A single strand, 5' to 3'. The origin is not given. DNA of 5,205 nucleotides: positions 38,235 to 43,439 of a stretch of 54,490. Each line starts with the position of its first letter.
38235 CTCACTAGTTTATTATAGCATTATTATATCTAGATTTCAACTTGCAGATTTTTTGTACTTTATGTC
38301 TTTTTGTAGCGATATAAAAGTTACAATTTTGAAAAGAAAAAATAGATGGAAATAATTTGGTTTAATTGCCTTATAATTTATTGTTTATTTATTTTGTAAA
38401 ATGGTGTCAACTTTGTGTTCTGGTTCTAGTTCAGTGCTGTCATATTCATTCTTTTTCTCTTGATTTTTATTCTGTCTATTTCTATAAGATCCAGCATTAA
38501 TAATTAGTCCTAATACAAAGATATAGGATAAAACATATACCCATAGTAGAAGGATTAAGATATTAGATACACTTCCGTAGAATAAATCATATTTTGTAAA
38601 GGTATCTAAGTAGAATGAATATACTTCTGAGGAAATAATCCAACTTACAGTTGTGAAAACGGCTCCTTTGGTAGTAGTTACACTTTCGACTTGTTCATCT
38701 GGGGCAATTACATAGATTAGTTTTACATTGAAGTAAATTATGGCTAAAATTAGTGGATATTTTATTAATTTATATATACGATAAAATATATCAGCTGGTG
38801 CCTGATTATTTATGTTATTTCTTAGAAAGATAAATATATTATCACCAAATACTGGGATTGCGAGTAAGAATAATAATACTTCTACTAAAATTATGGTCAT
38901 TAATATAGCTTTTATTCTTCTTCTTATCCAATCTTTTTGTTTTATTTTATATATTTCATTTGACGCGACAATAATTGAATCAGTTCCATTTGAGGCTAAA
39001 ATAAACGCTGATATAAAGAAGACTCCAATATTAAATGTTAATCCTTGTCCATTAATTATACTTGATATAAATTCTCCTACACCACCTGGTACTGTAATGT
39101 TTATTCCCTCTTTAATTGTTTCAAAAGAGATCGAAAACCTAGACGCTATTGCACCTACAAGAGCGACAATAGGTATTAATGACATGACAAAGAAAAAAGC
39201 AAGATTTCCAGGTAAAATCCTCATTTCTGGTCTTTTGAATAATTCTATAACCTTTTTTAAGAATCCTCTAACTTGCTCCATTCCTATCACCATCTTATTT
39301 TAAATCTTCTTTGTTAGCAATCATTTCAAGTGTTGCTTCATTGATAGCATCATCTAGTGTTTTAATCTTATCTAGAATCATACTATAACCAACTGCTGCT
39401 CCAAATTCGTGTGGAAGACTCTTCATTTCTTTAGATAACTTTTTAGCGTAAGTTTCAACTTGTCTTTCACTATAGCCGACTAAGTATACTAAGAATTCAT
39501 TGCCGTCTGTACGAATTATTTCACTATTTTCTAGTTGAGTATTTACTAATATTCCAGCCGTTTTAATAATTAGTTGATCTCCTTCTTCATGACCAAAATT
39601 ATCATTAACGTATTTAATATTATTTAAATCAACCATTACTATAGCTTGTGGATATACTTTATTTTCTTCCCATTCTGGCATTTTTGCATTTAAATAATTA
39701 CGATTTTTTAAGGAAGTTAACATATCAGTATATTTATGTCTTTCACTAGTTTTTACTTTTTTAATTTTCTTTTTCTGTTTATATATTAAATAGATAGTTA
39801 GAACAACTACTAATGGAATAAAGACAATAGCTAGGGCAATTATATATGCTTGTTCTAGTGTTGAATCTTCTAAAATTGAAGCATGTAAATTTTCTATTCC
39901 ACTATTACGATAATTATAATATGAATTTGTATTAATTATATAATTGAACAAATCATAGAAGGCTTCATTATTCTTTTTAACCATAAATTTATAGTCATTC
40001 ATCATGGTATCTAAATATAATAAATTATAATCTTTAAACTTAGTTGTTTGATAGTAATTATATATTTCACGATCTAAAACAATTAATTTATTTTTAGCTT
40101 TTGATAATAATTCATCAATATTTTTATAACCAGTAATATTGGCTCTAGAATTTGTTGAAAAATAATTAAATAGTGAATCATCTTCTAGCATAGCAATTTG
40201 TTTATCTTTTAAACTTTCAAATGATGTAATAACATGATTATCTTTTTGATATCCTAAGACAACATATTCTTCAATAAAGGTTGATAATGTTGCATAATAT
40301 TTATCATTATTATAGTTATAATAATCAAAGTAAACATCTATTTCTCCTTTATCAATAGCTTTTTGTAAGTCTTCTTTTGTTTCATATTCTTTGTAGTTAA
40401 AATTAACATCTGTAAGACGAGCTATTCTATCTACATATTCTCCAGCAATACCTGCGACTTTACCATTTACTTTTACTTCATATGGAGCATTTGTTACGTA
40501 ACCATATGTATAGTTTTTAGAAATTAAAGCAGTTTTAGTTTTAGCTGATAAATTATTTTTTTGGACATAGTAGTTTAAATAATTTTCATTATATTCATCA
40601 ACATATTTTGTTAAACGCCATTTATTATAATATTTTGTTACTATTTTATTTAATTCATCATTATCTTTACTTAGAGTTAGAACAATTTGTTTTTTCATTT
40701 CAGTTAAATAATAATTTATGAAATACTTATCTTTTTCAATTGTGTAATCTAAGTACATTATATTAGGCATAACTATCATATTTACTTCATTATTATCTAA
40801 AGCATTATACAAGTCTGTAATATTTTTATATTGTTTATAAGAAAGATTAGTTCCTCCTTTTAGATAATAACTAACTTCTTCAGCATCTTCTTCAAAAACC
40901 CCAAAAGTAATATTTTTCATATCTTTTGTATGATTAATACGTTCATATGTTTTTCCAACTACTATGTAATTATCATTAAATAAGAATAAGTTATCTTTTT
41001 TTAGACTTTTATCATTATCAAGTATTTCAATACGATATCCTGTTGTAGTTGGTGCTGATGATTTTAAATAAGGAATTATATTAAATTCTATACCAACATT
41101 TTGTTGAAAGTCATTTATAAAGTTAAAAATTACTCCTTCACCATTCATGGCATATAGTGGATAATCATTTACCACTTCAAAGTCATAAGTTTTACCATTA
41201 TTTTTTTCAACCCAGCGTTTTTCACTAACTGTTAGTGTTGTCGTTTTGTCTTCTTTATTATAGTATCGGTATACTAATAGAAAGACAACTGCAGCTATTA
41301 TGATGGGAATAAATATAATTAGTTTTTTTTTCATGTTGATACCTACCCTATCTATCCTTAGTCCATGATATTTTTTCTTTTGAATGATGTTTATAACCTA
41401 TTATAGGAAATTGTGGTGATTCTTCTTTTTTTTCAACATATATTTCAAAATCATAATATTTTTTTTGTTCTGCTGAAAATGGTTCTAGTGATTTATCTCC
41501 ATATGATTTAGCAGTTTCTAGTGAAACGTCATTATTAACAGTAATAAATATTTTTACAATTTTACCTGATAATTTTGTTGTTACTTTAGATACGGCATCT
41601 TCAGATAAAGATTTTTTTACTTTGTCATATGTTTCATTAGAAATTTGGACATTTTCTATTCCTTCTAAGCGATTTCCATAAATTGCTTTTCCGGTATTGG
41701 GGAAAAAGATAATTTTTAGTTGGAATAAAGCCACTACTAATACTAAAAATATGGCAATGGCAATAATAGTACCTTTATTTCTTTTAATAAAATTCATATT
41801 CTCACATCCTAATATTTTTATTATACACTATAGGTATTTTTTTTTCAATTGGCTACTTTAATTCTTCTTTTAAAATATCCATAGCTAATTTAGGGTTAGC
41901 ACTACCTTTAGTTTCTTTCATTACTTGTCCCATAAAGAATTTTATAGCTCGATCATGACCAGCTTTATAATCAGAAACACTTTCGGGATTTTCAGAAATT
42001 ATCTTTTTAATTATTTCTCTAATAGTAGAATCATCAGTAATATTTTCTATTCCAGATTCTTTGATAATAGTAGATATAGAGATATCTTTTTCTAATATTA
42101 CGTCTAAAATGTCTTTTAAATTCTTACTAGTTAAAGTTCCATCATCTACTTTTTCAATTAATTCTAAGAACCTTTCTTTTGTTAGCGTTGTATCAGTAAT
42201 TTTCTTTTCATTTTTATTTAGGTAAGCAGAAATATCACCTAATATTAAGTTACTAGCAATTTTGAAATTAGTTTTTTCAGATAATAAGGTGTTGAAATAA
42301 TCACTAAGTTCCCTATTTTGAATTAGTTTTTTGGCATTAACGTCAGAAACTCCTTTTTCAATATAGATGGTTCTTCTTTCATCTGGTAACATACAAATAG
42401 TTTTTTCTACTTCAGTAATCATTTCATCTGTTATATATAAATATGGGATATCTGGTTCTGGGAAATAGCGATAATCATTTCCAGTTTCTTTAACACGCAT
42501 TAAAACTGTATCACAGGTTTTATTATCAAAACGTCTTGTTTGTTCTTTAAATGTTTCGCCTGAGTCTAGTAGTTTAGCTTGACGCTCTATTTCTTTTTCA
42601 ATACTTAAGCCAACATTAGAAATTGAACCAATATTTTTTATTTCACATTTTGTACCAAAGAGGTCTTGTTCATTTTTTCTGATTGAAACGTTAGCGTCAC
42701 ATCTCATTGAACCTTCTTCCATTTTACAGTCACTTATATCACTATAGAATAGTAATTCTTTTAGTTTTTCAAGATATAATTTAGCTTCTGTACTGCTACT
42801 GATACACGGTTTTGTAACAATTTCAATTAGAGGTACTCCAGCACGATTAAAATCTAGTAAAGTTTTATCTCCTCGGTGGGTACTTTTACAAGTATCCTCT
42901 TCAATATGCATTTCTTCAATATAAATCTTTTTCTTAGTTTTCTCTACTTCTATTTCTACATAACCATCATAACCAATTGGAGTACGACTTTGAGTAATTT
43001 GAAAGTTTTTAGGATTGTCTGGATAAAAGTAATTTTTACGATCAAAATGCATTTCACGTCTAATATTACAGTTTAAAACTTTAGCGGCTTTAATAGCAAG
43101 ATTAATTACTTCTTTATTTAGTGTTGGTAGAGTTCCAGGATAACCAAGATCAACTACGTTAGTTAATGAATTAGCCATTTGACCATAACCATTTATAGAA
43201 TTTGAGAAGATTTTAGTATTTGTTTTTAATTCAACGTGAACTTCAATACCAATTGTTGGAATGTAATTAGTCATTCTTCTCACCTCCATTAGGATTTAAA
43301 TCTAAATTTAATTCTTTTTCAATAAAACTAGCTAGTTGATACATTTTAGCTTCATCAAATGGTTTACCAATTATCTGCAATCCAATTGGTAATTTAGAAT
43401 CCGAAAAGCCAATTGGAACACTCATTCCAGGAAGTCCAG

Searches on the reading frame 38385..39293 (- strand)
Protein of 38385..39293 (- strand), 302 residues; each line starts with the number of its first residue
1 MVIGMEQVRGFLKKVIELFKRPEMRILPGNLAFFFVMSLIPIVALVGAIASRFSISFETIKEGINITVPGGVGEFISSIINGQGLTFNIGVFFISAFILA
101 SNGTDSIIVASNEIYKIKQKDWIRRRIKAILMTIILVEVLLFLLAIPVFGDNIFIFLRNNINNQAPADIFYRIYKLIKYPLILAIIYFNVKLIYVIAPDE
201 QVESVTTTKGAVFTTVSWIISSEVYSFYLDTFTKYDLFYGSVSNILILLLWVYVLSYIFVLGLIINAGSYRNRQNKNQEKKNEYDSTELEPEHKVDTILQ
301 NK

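Call 9: search_protein_families(library=pfam, proteins=[window:38385-39293:-], max_evalue=0.00001)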
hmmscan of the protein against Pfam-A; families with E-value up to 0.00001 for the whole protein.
window:38385-39293:- (302 aa): 1 family
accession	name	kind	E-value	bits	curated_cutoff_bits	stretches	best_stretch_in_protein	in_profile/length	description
PF03631.20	Virul_fac_BrkB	-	2.8e-41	142.3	33.7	1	30-267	11-253/259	Virulence factor BrkB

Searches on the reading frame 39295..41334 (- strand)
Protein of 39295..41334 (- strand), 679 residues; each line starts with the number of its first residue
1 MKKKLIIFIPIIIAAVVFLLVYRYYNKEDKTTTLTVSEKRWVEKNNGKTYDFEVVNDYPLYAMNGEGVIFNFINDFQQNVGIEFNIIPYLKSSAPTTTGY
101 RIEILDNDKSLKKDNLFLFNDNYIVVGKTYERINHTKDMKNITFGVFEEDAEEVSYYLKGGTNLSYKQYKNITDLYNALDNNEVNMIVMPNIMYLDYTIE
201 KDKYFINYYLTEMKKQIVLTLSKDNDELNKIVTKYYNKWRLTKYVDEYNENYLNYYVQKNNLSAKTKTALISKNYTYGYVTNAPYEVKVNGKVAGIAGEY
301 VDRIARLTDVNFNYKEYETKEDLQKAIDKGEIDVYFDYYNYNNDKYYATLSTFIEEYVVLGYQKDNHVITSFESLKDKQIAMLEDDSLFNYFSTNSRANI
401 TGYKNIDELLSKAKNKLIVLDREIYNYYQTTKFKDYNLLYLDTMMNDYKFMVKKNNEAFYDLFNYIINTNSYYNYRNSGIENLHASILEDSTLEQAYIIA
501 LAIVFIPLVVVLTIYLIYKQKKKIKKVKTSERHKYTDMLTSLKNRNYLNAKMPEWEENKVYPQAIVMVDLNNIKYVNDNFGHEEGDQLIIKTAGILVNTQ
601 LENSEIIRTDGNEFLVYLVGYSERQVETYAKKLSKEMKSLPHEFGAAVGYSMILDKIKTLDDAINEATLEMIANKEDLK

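Call 9: search_protein_families(library=pfam, proteins=[window:39295-41334:-], max_evalue=0.00001)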
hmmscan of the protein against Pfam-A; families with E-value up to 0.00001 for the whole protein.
window:39295-41334:- (679 aa): 1 family
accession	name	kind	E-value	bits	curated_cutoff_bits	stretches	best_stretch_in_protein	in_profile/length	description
PF00990.26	GGDEF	-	3.7e-18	66.2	23.8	1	535-676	2-156/161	Diguanylate cyclase, GGDEF domain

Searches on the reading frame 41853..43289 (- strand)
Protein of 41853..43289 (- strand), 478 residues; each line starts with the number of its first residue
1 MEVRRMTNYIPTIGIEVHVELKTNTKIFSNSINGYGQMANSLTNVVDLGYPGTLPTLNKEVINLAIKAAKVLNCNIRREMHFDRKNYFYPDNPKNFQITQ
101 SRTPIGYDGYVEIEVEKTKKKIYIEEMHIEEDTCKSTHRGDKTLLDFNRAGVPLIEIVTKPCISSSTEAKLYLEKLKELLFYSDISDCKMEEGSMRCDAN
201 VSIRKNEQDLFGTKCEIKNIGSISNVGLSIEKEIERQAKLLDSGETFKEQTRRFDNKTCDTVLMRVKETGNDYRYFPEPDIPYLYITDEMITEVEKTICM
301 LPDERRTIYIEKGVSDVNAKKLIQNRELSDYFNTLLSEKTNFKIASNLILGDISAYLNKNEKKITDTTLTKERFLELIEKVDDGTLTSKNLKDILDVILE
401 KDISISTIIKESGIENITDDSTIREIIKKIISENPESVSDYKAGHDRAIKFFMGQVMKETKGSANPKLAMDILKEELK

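Call 9: search_protein_families(library=pfam, proteins=[window:41853-43289:-], max_evalue=0.00001)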
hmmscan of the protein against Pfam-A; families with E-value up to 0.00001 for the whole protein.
window:41853-43289:- (478 aa): 2 families
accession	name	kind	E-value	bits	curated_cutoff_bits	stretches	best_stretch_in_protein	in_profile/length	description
PF02934.20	GatB_N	-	1.5e-111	372.5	23.4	1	12-291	2-276/277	GatB/GatE catalytic domain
PF02637.23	GatB_Yqey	-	6.2e-44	149.9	27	1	330-477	1-148/148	GatB domain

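Call 29: list_cluster_members(proteins=[window:41853-43289:-, window:20947-21267:-, window:28017-29801:-, window:26670-27869:-, window:25181-26638:-, window:21465-23327:-, window:23320-24312:-, window:45968-47947:-])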
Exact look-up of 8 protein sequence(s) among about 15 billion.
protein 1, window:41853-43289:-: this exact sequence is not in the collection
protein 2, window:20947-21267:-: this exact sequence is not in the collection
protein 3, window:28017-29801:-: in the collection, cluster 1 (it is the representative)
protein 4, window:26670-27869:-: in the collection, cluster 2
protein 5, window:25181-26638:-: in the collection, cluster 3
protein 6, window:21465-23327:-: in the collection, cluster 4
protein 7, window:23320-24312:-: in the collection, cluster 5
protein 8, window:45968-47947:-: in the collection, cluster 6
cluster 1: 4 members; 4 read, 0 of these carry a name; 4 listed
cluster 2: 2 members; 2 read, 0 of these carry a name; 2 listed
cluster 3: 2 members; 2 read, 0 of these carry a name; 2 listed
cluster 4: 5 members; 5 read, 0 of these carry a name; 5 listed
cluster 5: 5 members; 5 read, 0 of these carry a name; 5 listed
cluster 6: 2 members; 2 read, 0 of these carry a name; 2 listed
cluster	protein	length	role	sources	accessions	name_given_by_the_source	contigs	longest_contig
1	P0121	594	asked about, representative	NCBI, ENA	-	-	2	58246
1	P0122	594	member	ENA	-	-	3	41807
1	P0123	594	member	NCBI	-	-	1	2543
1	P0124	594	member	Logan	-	-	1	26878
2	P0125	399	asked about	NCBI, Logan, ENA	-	-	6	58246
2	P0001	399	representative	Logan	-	-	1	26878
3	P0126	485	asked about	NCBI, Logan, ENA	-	-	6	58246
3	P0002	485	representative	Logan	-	-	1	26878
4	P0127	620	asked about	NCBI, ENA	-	-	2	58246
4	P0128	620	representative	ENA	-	-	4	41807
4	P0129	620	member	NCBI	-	-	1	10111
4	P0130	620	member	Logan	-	-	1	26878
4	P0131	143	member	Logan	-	-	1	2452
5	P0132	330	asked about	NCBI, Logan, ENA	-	-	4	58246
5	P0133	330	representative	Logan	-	-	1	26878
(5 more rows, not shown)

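Call 57: find_encoding_contigs(protein=P0122, flank=10000, max_places=4)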
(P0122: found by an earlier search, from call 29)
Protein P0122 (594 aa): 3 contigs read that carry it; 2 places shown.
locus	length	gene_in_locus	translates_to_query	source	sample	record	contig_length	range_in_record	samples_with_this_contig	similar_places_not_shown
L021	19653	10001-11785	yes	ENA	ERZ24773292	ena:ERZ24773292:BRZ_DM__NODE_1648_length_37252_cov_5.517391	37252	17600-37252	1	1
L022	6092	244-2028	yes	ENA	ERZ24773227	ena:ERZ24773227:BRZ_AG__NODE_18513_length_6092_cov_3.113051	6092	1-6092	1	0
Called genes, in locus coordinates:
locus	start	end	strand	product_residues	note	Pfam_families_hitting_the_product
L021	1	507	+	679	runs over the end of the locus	PF00990:GGDEF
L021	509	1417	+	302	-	PF03631:Virul_fac_BrkB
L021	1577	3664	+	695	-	PF27449:LtaS_N, PF00884:Sulfatase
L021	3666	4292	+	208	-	-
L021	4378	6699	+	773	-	PF12705:PDDEXK_1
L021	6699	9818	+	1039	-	PF00580:UvrD-helicase, PF01443:Viral_helicase1 (faint), PF13245:AAA_19, PF13361:UvrD_C, PF13538:UvrD_C_2 (faint), PF12705:PDDEXK_1 (faint)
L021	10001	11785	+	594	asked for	PF04542:Sigma70_r2, PF04545:Sigma70_r4 (weak)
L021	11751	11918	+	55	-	-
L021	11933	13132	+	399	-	PF04542:Sigma70_r2, PF04539:Sigma70_r3 (weak), PF04545:Sigma70_r4 (weak)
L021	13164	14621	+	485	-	PF04542:Sigma70_r2, PF04539:Sigma70_r3 (faint), PF04545:Sigma70_r4 (faint)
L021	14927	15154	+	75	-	PF04545:Sigma70_r4 (weak)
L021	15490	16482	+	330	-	-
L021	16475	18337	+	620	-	-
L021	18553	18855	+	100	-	PF00829:Ribosomal_L21p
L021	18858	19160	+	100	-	PF04327:Peptidase_Prp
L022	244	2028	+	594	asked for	PF04542:Sigma70_r2, PF04545:Sigma70_r4 (weak)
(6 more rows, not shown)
